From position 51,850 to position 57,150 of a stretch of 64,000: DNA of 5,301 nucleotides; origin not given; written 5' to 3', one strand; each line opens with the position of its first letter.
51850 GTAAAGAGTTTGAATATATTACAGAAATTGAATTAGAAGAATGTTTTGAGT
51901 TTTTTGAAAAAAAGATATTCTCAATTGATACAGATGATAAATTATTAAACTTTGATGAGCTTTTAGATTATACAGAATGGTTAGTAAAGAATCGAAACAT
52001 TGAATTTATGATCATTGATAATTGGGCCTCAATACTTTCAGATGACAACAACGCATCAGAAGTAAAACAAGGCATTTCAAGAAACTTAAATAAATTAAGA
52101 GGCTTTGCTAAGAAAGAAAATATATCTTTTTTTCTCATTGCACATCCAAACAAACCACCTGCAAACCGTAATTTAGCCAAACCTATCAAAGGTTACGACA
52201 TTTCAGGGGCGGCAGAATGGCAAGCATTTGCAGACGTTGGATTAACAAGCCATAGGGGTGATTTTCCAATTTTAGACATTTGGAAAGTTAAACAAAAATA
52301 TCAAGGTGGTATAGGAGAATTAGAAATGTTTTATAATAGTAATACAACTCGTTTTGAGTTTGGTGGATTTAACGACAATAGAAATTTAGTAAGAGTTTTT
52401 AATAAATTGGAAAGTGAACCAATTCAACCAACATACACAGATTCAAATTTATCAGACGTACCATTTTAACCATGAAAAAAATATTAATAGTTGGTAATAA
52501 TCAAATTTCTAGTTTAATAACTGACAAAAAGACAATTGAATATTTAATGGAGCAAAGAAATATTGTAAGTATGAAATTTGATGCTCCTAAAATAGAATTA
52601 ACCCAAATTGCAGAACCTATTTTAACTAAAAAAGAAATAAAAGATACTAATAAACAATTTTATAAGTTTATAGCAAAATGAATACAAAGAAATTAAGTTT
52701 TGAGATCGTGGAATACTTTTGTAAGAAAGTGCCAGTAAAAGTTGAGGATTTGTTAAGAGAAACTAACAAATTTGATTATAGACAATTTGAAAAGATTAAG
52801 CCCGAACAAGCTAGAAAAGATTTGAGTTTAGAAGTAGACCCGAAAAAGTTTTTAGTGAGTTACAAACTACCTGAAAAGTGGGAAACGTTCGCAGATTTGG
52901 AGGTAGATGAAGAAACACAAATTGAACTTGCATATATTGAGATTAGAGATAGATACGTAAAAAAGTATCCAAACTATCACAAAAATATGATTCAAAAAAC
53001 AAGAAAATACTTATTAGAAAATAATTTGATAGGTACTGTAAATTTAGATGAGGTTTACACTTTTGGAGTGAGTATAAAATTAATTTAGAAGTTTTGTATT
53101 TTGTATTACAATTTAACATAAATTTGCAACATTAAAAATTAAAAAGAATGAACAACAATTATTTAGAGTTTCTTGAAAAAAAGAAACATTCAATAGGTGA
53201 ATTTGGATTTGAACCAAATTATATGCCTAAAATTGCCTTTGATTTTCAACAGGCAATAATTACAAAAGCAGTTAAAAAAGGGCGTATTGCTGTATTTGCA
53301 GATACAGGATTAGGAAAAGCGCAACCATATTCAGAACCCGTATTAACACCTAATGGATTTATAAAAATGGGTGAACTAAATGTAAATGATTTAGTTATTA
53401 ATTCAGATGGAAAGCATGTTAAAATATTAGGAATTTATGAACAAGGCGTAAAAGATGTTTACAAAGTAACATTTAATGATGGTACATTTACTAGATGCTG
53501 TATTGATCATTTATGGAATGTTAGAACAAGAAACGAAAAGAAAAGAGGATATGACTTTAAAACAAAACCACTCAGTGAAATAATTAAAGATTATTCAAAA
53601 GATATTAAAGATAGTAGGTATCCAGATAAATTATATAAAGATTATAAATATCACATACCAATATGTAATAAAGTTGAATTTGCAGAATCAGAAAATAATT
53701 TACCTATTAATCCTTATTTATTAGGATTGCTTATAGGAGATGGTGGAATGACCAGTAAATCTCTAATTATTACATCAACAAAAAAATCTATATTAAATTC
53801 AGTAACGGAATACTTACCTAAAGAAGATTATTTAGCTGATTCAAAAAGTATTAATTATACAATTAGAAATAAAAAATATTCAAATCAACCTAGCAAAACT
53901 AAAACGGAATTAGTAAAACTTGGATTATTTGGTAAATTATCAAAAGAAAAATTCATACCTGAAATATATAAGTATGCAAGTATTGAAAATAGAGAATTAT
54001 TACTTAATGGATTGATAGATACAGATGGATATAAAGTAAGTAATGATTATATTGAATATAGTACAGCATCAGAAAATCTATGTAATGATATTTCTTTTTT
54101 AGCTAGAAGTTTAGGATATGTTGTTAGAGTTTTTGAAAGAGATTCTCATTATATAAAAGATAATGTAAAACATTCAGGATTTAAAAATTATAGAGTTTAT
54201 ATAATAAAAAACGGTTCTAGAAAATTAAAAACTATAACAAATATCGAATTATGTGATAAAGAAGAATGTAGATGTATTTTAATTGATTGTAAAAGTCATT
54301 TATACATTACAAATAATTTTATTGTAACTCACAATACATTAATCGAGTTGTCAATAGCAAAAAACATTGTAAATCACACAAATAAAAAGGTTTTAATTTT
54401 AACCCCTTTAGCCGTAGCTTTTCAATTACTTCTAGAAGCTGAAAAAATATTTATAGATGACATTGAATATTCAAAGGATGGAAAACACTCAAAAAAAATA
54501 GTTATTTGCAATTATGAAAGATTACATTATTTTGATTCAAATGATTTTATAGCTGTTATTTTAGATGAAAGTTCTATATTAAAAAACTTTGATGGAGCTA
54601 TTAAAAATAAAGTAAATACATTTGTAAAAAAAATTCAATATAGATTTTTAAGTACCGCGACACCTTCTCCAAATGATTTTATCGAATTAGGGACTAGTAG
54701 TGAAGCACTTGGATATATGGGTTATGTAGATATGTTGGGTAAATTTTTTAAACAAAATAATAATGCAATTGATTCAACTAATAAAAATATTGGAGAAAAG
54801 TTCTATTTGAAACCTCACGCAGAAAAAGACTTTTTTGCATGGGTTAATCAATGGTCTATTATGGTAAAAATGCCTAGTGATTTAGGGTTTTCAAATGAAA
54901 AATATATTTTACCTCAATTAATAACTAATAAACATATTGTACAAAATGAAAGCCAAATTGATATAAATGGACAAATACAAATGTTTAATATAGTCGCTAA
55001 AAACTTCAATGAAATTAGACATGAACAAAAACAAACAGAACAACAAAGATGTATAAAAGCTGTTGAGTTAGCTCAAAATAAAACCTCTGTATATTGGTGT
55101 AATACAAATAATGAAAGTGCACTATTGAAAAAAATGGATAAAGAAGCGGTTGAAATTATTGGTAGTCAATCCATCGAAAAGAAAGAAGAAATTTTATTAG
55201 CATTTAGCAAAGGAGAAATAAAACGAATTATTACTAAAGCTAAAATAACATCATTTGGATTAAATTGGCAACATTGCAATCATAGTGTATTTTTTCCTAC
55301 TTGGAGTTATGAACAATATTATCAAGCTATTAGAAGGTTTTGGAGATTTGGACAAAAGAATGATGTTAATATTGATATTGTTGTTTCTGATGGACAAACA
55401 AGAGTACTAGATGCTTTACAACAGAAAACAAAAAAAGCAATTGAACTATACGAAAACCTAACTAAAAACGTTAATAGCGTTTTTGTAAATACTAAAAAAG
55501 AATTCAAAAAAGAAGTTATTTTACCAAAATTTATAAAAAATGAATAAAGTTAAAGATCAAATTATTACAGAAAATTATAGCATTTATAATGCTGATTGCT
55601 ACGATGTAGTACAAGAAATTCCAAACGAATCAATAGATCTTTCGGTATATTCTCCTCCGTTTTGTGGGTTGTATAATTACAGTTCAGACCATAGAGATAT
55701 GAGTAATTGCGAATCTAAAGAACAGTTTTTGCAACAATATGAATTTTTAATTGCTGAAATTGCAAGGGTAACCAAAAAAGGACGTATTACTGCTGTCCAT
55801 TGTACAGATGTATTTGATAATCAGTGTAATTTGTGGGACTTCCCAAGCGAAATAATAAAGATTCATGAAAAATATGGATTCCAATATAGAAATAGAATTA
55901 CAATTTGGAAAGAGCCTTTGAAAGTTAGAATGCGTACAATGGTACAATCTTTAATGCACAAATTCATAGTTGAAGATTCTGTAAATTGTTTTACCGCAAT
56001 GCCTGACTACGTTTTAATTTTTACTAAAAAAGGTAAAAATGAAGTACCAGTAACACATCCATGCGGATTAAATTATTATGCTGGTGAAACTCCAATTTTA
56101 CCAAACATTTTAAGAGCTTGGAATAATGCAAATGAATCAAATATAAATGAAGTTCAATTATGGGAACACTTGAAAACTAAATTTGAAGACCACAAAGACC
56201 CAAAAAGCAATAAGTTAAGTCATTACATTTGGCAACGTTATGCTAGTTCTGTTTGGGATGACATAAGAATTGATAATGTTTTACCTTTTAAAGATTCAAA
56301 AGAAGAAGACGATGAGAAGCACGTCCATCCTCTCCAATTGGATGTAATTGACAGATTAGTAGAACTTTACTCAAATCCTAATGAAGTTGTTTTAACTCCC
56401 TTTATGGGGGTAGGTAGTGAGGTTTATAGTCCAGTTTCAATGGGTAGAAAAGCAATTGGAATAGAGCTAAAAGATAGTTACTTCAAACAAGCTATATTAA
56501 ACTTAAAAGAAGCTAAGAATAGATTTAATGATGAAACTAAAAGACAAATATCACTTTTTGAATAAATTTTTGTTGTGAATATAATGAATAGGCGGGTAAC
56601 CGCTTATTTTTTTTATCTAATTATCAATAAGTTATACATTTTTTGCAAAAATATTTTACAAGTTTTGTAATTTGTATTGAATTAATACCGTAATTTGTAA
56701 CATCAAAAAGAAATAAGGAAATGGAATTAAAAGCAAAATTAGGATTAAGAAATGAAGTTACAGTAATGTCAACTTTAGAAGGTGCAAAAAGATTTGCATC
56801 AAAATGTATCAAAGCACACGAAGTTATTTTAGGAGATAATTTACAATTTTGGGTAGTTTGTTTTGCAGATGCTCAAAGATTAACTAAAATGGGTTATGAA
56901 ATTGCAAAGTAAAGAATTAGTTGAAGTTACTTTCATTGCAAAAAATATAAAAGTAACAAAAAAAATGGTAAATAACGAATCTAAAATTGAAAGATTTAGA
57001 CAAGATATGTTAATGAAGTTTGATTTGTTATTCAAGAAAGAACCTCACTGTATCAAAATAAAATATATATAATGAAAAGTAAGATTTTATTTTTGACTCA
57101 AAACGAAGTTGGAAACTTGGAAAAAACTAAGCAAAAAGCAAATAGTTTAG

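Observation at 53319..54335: Ala1 intein with a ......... endonuclease splitting the Walker A P-loop of an SNF2 helicase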

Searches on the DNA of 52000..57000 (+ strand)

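Call 6: search_dna_similar(query=window:52000-57000:+, collection=phages, mode=near, max_rows=15)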
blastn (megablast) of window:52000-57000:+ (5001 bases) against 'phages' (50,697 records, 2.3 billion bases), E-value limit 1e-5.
Records with a match: 1; places in all: 1; records where one place covers at least 80% of the query: 0.
Best place of each record, by identity: 60-80% 1.
By first word of the organism name: Rhodobacteraceae 1.
By host as written in the record: - 1.
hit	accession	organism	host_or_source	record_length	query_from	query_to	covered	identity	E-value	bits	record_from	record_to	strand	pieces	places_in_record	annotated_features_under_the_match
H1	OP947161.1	Rhodobacteraceae phage LS06-2018-MD05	-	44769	2376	3545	23%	76.8%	9e-180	638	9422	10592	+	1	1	DNA helicase | hypothetical protein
